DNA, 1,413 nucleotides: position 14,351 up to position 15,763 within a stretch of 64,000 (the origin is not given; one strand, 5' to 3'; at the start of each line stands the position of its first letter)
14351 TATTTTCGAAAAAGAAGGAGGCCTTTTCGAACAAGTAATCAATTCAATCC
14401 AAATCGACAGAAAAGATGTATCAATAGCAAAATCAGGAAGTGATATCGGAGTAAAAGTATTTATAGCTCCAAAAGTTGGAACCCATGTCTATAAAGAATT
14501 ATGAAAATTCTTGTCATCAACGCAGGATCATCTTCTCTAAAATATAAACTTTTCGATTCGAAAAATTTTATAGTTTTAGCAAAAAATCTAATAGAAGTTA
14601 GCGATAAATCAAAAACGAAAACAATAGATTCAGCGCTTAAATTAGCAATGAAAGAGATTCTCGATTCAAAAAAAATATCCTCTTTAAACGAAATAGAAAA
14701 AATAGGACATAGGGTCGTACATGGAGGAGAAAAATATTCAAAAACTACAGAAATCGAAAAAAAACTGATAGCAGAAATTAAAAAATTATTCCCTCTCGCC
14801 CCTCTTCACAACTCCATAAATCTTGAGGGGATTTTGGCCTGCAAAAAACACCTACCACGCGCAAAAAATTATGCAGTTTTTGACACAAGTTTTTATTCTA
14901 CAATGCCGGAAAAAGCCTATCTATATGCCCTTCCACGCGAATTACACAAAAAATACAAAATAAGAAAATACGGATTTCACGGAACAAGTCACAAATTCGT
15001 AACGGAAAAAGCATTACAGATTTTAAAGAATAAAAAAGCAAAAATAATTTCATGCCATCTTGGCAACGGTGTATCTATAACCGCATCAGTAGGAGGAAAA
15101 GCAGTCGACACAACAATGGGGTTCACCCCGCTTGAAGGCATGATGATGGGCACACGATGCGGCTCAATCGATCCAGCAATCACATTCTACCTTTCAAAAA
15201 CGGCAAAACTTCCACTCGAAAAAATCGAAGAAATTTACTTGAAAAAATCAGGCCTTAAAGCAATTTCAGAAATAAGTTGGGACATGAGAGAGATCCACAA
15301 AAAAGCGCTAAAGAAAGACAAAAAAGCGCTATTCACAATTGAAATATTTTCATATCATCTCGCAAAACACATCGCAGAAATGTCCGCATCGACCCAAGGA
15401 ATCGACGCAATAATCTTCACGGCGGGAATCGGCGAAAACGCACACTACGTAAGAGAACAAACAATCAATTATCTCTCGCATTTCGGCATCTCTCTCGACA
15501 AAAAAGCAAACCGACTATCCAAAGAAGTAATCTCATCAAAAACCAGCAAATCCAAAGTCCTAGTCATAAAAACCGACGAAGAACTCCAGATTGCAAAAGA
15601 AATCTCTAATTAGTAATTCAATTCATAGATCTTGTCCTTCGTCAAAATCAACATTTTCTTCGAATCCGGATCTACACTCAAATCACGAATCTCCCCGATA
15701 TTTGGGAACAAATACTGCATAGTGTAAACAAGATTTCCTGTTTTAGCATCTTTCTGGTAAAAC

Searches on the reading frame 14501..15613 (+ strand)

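Call 77: search_protein_families(library=pfam, proteins=[window:14501-15613:+], max_evalue=0.001)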
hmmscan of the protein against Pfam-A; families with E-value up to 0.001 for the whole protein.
window:14501-15613:+ (370 aa): 2 families
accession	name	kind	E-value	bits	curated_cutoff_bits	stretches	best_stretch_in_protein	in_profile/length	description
PF00871.23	Acetate_kinase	-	1.3e-127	426.1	22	1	2-366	1-392/392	Acetokinase family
PF00480.26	ROK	-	4e-05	23.7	22.9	1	198-323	147-260/294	ROK family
